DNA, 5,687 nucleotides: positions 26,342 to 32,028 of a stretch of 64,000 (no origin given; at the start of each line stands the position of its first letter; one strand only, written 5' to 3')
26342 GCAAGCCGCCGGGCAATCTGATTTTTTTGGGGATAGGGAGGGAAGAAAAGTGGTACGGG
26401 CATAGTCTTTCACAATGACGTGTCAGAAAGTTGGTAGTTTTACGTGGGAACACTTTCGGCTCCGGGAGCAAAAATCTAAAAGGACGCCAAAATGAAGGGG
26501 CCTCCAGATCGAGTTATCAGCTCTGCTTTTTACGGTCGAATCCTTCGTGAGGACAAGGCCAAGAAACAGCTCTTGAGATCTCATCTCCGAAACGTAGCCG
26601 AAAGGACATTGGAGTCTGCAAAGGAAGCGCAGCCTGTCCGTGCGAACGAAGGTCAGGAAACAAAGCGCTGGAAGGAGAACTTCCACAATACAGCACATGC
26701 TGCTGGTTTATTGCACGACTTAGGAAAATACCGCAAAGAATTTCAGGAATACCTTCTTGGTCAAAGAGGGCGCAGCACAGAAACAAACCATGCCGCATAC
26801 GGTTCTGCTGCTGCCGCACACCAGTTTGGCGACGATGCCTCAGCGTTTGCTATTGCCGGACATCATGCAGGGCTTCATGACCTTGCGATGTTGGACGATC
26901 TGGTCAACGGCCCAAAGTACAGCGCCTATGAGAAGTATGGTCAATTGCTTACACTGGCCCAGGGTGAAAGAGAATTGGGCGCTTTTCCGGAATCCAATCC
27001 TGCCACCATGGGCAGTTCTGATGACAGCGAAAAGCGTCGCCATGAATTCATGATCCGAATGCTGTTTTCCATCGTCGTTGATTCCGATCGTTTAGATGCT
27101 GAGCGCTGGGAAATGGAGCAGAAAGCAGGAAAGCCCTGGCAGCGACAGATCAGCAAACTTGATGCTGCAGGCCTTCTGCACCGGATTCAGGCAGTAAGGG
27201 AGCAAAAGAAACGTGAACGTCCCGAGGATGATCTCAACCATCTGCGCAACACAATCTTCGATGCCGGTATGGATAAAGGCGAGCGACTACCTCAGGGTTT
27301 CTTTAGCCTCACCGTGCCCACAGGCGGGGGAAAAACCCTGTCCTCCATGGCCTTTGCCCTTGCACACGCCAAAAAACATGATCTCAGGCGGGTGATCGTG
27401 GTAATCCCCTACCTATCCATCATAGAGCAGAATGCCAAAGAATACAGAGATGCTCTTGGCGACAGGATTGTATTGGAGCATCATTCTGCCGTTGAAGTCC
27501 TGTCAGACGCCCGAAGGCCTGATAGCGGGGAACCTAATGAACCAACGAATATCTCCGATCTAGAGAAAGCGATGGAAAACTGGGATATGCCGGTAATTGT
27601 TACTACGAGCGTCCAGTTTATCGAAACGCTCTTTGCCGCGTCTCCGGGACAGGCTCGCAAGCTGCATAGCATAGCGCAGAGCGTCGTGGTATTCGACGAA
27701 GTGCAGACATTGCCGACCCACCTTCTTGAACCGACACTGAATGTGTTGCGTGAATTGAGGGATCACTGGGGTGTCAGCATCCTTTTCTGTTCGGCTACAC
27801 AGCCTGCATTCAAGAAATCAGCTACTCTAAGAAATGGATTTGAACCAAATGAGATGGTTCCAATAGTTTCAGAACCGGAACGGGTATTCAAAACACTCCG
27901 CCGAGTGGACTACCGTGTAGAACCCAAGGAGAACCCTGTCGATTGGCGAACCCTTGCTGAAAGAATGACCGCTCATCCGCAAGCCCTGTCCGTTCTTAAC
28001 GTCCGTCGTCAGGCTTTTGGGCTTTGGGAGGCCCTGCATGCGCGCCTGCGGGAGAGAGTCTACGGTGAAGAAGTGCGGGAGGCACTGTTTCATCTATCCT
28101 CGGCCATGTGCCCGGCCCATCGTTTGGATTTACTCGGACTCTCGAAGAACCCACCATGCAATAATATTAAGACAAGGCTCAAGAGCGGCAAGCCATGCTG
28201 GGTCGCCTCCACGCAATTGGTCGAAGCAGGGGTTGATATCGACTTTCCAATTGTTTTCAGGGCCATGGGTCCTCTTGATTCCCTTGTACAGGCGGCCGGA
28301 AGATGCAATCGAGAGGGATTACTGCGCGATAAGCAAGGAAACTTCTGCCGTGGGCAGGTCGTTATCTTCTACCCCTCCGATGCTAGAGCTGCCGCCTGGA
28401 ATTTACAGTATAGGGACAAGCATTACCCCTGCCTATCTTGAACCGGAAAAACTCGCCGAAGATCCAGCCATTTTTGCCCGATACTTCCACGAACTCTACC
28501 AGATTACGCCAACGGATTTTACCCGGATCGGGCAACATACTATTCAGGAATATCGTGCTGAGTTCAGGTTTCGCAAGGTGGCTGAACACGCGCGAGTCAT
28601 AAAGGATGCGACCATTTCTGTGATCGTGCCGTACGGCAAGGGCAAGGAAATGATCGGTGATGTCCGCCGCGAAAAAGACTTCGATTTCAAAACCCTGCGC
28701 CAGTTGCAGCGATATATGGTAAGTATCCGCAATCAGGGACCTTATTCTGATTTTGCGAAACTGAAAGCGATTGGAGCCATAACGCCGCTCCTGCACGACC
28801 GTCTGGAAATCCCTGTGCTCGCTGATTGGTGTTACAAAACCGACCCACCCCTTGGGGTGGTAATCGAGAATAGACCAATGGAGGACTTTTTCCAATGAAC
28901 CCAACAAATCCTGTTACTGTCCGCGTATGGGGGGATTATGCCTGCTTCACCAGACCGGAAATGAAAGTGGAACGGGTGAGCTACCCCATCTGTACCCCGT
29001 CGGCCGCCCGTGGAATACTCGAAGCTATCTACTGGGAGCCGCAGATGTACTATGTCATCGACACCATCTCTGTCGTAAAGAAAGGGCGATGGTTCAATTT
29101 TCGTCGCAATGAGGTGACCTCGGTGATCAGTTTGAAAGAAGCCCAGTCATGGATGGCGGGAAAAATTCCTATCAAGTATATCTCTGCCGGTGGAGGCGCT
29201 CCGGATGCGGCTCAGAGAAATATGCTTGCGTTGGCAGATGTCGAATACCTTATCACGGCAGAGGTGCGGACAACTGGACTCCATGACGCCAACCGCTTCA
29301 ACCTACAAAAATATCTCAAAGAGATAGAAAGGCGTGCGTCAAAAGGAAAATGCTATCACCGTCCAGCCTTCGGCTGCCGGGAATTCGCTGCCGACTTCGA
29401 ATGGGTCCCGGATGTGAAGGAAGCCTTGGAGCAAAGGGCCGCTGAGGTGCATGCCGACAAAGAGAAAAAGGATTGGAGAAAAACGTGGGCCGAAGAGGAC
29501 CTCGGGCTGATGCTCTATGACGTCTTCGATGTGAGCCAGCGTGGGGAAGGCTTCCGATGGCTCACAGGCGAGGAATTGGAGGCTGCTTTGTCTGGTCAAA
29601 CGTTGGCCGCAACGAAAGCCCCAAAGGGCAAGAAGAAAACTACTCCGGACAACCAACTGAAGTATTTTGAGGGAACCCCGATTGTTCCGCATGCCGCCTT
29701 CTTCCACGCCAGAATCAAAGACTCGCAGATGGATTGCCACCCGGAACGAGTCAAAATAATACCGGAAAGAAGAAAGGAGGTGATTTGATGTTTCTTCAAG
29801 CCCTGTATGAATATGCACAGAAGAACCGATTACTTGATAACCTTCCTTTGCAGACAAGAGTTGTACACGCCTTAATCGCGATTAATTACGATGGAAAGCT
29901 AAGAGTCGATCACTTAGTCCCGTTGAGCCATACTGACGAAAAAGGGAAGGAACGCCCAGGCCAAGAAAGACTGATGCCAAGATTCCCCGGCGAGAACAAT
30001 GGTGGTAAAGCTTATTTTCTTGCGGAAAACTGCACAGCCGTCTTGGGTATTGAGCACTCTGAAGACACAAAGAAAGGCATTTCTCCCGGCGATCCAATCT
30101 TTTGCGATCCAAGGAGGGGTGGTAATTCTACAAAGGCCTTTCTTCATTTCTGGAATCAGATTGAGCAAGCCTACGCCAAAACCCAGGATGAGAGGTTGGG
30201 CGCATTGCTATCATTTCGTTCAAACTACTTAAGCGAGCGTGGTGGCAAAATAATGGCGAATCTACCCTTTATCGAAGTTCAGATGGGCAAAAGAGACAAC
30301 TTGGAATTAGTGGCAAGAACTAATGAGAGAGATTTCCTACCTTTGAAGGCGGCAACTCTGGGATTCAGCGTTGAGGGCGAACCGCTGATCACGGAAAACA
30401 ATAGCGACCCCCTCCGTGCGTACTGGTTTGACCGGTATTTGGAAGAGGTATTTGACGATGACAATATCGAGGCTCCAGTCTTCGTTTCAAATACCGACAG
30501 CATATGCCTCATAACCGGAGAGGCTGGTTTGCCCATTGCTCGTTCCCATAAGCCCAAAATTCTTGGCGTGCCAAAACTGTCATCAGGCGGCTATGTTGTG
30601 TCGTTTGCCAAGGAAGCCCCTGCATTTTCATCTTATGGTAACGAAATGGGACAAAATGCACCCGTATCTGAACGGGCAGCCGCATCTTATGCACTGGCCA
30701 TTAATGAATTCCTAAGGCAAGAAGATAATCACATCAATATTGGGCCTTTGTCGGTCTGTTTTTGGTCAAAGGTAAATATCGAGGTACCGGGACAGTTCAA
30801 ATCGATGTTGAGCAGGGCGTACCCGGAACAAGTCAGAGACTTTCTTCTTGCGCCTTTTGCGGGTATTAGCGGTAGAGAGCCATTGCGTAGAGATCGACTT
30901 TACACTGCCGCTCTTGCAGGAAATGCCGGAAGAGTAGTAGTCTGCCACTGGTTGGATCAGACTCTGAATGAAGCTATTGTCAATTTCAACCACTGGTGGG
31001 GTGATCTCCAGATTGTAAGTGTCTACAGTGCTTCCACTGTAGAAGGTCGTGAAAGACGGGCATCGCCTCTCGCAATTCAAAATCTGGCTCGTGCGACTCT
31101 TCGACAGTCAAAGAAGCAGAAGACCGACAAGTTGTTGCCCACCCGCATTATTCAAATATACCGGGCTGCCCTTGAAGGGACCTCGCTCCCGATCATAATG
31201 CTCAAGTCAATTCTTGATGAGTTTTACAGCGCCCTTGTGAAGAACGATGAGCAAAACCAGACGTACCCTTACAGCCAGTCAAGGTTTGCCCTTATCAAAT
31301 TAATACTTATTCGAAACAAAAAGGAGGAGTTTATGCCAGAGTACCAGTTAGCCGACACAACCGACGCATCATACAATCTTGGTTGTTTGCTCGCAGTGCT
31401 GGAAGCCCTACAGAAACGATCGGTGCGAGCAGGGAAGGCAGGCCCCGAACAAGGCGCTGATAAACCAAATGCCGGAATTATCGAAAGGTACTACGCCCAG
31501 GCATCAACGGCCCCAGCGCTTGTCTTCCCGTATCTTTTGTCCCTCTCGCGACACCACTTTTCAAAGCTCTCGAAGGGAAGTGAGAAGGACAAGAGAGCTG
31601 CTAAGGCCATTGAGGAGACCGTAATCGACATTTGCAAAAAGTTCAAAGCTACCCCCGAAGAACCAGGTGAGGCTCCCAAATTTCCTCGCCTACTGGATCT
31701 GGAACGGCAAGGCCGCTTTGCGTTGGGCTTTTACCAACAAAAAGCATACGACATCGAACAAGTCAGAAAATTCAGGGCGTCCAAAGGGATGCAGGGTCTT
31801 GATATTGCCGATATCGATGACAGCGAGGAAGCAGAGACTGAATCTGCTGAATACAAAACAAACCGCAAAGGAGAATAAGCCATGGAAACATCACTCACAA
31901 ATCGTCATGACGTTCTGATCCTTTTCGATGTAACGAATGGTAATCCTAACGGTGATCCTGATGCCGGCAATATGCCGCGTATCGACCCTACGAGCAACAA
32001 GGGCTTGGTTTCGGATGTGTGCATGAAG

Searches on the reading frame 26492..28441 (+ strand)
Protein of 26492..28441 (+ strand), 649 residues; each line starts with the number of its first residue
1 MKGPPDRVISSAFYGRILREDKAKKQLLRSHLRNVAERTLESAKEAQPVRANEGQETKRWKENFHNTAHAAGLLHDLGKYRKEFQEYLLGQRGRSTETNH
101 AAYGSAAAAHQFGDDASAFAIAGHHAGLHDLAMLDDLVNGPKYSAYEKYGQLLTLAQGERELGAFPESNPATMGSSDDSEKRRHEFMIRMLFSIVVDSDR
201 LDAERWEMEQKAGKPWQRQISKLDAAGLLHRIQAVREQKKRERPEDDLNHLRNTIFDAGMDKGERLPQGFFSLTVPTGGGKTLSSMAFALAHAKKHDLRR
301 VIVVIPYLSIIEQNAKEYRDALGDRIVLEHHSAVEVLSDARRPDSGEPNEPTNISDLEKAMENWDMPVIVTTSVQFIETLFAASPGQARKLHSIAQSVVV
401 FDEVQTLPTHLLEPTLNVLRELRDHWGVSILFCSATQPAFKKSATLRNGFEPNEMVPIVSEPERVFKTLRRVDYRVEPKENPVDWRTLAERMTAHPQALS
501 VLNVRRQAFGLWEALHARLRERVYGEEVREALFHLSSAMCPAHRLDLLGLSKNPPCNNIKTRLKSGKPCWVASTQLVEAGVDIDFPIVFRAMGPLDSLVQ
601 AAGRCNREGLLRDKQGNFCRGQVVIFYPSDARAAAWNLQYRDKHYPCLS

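Call 63: search_protein_families(library=pfam, proteins=[window:26492-28441:+], max_evalue=0.00001)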
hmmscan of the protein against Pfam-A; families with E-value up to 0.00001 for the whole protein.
window:26492-28441:+ (649 aa): 4 families
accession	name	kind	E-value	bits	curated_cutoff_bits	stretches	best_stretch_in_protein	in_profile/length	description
PF22590.2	Cas3-like_C_2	-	7.3e-11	42.7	27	1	563-608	59-104/106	CRISPR-associated nuclease/helicase Cas3, C-terminal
PF00270.35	DEAD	-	2.7e-10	40.7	26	1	274-438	20-161/167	DEAD/DEAH box helicase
PF04851.21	ResIII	-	3e-08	34.2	22.5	1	271-404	26-134/164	Type III restriction enzyme, res subunit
PF01966.28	HD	-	3.3e-06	27.8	22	0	30-146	3-100/116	HD domain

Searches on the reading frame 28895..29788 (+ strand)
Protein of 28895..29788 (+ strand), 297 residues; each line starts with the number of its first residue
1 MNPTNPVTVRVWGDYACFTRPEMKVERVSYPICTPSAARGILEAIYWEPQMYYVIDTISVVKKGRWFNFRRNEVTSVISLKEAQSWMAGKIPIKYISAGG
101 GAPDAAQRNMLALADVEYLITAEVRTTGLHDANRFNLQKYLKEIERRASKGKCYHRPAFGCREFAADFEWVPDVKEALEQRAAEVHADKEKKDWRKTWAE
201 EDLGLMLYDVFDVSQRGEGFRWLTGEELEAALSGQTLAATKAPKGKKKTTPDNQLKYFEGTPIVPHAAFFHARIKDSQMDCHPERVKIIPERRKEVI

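Call 63: search_protein_families(library=pfam, proteins=[window:28895-29788:+], max_evalue=0.00001)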
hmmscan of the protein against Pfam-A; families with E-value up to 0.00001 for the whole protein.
window:28895-29788:+ (297 aa): 1 family
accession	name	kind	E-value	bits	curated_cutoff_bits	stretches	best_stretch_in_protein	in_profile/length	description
PF09704.15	Cas_Cas5d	-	1.4e-30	107.4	23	1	8-211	3-186/217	CRISPR-associated protein (Cas_Cas5)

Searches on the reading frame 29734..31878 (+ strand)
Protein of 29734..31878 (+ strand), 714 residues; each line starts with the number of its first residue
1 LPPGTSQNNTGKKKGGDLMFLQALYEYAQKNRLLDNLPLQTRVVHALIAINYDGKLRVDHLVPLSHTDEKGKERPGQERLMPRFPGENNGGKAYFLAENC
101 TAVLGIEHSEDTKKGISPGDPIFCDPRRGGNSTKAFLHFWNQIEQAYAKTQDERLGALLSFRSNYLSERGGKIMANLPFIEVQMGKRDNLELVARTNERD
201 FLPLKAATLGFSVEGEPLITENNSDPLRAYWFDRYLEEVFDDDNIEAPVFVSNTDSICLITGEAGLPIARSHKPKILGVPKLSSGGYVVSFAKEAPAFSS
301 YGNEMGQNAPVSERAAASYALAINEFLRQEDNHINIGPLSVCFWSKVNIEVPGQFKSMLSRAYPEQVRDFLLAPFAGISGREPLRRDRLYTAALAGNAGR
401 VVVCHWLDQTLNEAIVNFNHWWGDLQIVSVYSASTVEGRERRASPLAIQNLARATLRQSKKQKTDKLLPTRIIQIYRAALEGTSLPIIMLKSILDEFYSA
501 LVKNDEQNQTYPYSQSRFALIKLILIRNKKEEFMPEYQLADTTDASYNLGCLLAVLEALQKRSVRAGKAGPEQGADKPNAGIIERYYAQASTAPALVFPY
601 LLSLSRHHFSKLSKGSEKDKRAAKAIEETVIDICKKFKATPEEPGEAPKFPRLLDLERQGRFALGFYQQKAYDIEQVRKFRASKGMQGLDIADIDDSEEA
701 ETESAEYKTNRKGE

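Call 63: search_protein_families(library=pfam, proteins=[window:29734-31878:+], max_evalue=0.00001)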
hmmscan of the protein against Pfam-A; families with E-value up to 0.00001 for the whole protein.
window:29734-31878:+ (714 aa): 1 family
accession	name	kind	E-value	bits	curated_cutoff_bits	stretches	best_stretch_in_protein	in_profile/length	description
PF09709.15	Cas_Csd1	-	7.1e-84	282.9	27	1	24-671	4-556/559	CRISPR-associated protein (Cas_Csd1)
